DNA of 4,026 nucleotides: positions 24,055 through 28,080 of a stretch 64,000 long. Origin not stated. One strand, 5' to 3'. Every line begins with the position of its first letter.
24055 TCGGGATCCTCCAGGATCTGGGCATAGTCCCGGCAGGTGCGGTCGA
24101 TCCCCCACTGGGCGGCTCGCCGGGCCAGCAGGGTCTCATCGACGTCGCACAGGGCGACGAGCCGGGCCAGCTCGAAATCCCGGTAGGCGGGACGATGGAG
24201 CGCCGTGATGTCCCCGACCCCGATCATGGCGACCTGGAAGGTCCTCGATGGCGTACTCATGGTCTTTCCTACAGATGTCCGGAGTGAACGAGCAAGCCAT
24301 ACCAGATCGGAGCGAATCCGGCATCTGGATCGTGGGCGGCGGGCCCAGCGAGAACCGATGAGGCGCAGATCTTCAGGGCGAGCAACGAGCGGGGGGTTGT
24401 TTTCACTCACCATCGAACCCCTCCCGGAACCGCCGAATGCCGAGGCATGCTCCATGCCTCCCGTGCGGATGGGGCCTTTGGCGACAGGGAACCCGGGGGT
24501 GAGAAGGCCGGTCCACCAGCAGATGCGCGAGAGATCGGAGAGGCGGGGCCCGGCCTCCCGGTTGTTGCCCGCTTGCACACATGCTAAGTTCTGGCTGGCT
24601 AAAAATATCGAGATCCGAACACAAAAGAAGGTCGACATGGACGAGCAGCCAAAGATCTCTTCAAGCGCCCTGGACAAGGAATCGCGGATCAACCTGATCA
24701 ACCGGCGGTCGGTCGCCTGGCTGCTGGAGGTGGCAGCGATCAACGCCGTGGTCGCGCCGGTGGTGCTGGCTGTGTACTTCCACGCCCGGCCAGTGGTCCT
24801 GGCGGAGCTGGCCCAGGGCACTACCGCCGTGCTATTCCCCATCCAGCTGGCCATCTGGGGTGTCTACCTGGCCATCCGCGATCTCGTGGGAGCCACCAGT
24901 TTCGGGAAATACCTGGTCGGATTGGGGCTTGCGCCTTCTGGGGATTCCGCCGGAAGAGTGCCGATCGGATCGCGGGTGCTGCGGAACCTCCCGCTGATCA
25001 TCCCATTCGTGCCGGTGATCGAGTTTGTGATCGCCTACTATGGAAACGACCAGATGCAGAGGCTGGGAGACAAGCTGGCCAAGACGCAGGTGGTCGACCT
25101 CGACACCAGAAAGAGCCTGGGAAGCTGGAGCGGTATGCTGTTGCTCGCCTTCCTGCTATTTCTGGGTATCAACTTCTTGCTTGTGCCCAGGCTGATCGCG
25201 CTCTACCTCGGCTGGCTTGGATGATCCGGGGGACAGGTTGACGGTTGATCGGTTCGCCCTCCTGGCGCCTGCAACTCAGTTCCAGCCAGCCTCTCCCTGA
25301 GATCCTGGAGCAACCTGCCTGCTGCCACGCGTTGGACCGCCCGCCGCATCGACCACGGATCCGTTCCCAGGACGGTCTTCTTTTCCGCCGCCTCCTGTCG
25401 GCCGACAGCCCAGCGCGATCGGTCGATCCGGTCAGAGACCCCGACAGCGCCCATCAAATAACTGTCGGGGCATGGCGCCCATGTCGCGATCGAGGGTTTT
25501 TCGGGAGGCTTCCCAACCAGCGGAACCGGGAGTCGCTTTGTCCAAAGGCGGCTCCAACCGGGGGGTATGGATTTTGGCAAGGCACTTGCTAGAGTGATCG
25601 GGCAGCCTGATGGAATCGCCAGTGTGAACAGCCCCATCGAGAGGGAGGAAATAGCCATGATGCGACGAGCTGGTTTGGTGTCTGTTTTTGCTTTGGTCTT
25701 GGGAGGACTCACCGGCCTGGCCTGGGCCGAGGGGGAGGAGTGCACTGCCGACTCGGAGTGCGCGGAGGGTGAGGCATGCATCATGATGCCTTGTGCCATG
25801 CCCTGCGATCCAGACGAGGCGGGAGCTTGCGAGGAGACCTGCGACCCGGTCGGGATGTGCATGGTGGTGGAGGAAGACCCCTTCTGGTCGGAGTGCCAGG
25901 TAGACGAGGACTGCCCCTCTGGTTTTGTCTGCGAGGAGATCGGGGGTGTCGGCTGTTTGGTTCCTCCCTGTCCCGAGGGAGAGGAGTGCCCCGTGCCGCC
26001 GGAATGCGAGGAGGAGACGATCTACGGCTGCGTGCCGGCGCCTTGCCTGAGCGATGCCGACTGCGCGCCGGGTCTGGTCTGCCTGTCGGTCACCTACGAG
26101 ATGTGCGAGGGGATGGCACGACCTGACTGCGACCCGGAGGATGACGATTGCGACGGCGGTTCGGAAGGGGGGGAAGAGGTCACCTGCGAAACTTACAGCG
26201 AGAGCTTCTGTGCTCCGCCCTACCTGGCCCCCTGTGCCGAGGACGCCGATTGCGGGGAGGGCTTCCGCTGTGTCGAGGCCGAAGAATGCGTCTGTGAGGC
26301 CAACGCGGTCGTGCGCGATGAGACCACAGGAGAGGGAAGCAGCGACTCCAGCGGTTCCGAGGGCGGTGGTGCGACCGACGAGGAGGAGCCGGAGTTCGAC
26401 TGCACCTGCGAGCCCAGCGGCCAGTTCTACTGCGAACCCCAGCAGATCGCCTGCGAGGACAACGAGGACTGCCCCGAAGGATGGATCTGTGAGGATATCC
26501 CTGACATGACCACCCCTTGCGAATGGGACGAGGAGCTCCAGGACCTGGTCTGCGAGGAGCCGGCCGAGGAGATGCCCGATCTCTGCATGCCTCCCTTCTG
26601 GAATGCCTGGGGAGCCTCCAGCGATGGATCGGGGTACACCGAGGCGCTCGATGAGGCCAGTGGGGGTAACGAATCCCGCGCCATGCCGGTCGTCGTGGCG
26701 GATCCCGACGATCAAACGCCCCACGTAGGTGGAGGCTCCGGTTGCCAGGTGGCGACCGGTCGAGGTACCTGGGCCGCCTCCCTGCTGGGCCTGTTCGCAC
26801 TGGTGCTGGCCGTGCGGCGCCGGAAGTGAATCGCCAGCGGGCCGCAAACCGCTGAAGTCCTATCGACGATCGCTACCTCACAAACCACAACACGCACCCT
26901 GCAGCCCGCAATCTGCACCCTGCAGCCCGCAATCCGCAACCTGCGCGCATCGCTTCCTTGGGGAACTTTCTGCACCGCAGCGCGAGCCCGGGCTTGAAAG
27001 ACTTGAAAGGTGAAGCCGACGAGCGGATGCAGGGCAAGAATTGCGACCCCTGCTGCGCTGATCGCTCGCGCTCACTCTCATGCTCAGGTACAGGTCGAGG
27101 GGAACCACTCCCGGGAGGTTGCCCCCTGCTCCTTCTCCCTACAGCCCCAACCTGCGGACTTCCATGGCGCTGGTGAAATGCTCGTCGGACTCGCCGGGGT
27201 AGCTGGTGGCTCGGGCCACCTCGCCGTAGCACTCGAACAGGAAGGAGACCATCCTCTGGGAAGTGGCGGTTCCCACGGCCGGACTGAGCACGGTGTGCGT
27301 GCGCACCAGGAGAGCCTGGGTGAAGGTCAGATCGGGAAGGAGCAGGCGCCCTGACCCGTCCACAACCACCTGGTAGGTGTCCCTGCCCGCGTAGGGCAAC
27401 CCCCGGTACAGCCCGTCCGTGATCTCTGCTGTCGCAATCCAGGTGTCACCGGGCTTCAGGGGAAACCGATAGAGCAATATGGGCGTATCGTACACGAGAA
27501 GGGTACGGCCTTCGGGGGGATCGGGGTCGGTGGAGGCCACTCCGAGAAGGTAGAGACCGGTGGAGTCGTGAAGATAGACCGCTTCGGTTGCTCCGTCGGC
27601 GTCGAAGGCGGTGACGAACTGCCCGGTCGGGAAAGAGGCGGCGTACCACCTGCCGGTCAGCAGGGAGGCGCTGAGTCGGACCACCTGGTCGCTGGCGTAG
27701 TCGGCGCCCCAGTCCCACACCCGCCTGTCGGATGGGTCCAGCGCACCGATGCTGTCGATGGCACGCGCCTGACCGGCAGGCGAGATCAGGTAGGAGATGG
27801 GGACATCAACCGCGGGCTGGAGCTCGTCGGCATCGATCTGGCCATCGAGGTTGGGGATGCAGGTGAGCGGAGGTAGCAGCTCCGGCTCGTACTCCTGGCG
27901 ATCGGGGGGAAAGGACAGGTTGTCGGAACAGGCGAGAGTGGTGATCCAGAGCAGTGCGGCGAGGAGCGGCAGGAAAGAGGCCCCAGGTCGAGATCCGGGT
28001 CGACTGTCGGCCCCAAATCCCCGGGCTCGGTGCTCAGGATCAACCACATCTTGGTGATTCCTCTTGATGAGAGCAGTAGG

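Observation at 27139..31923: Four-gene envelope operon with translationally coupled ATGA overlaps, bracketed by paralogous lipoproteins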

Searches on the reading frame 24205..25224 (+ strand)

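Call 15: search_protein_families(library=pfam, proteins=[window:24205-25224:+], max_evalue=0.01)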
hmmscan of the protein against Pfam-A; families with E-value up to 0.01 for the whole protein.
window:24205-25224:+ (339 aa): 1 family
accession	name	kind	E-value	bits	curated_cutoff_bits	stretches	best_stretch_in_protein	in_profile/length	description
PF06271.18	RDD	-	9.7e-07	29.6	24.1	1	166-293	5-137/137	RDD family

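Call 16: search_protein_families(library=ncbifam, proteins=[window:24205-25224:+], max_evalue=0.01)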
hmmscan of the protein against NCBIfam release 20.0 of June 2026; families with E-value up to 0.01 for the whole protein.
window:24205-25224:+ (339 aa): 0 families

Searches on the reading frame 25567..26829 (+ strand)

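Call 15: search_protein_families(library=pfam, proteins=[window:25567-26829:+], max_evalue=0.01)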
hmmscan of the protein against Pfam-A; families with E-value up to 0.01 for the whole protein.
window:25567-26829:+ (420 aa): 0 families

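Call 16: search_protein_families(library=ncbifam, proteins=[window:25567-26829:+], max_evalue=0.01)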
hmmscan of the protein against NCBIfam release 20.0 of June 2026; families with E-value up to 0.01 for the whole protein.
window:25567-26829:+ (420 aa): 2 families
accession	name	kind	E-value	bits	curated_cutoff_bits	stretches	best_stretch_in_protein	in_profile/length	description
TIGR04201.1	Myxo_Cys_RPT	repeat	1.7e-07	31.1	25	3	56-71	2-17/22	Cys-rich repeat-containing protein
TIGR03901.2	MYXO-CTERM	domain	0.00055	20.3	20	1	388-419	1-32/34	MYXO-CTERM sorting domain-containing protein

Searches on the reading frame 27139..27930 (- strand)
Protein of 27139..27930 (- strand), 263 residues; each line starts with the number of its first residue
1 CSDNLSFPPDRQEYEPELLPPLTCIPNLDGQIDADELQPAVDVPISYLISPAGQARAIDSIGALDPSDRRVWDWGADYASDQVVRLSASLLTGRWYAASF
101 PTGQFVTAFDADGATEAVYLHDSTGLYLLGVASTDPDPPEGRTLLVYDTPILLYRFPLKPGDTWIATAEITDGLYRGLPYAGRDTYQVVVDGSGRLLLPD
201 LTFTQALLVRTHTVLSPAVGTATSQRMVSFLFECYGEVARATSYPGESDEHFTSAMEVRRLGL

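Call 41: predict_structure(alignment_id=A4)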
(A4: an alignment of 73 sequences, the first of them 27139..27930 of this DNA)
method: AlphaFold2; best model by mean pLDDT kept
length: 263 residues; sequences in the alignment: 73
mean_pLDDT: 93.8   pTM: 0.86
mean pLDDT of the five models: 93.8, 93.7, 93.6, 93.0, 92.2
residues with pLDDT >= 90: 232; 70-90: 19; 50-70: 10; < 50: 2
segments of 3 or more residues with pLDDT < 50: none
pLDDT, mean of each block of 10 residues (from residue 1): 64 74 84 94 93 94 95 95 94 98 97 96 98 97 98 98 98 97 98 96 97 97 98 96 97 97 88
secondary structure, 60 per line:
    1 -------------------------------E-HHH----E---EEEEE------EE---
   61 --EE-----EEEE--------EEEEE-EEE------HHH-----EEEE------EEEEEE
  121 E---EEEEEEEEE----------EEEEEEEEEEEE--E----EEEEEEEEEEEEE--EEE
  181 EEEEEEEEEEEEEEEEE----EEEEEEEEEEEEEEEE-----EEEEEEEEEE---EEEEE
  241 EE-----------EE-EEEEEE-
elements in order: E45-49 E70-73 E82-86 E88-90 E105-108 E115-121 E125-133 E144-155 E163-175 E178-197 E202-217 E223-232 E236-242 E257-262

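Call 43: fold_search(model_id=the predicted structure, library=pdb)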
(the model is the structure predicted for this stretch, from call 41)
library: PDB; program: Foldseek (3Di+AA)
matches with E <= 10: 135; with E <= 0.001: 0
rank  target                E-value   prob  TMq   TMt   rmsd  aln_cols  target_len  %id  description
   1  3fzx                  1.3e-02  0.99  0.38  0.44  11.6       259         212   12  CRYSTAL STRUCTURE OF A PUTATIVE EXPORTED PROTEIN WITH YMCC-LIKE FOLD (BF2203) FROM BACTEROIDES FRAGILIS NCTC 9343 AT 2.2 (released 2009-02-03)
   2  4fvs_E                1.6e-02  0.97  0.37  0.43   8.3       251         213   11  Crystal structure of a putative lipoprotein (BDI_3050) from Parabacteroides distasonis ATCC 8503 at 2.70 A resolution (released 2012-07-25)
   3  4fvs_A                1.7e-02  0.95  0.34  0.40  11.2       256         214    9  Crystal structure of a putative lipoprotein (BDI_3050) from Parabacteroides distasonis ATCC 8503 at 2.70 A resolution (released 2012-07-25)
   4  5mdq_A                5.9e-01  0.07  0.19  0.15  16.4       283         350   10  Crystal structure of outer membrane expressed Chitoporin VhChip from Vibrio harveyi (released 2017-12-20)
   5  5mdo_A                6.5e-01  0.07  0.19  0.16  20.1       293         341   10  Crystal structure of in vitro folded Chitoporin VhChip from Vibrio harveyi (crystal form I) (released 2017-12-20)
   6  6ntr_D                8.4e-01  0.12  0.25  0.27  15.6       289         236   10  Crystal Structure of Beta-barrel-like Protein of Domain of Unknown Function DUF1849 from Brucella abortus (released 2019-02-13)
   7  7eqm_A                1.0e+00  0.06  0.19  0.16  20.2       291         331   11  Apo Truncated VhChiP (Delta 1-19) (released 2022-08-10)
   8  4rl8_C                1.1e+00  0.03  0.15  0.15  16.8       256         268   14  Crystal structure of the COG4313 outer membrane channel from Pseudomonas putida F1 (released 2015-07-29)
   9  7vu2                  1.1e+00  0.01  0.10  0.07  19.9       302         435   10  Chitoporin from Serratia marcescens (released 2022-11-09)
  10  6mpk                  1.3e+00  0.11  0.19  0.29   7.8       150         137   11  Crystal Structure of the 13-cis Retinal-Bound R111K:Y134F:T54V:R132Q:P39Y:R59Y:L121E:A32Y Mutant of Human Cellular Retin (released 2019-01-09)
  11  2fgq                  1.5e+00  0.08  0.22  0.19  12.4       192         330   12  High resolution X-ray structure of Omp32 in complex with malate (released 2006-01-31)
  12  2prn                  1.5e+00  0.06  0.20  0.19  13.2       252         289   10  RHODOPSEUDOMONAS BLASTICA PORIN, TRIPLE MUTANT E1M, E99W, A116W (released 1999-01-13)
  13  1prn                  1.5e+00  0.05  0.18  0.18  13.2       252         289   12  REFINED STRUCTURE OF PORIN FROM RHODOPSEUDOMONAS BLASTICA AND COMPARISON WITH THE PORIN FROM RHODOBACTER CAPSULATUS (released 1994-10-15)
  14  6mox                  1.7e+00  0.10  0.20  0.31   7.7       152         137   12  Crystal Structure of the All-trans Retinal-Bound R111K:Y134F:T54V:R132Q:P39Q:R59Y:L121E Human Cellular Retinoic Acid Bin (released 2019-01-09)
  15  5xfm_A                1.7e+00  0.07  0.16  0.08  14.6       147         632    8  Crystal structure of beta-arabinopyranosidase (released 2018-02-28)
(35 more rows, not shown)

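Call 65: search_solved_structures(query=A4, max_evalue=10)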
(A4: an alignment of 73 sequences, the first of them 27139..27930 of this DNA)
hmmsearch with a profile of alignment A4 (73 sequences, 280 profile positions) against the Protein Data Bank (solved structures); distinct sequences matched with E-value up to 10: 3.
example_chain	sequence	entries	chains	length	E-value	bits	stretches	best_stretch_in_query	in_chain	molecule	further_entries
6mi5_X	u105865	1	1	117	0.012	18.2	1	23-62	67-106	Lanmodulin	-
8fns_A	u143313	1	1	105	0.015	17.9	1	21-59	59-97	EF-hand domain-containing protein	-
8bbj_C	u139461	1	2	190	0.96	12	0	40-62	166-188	Secretagogin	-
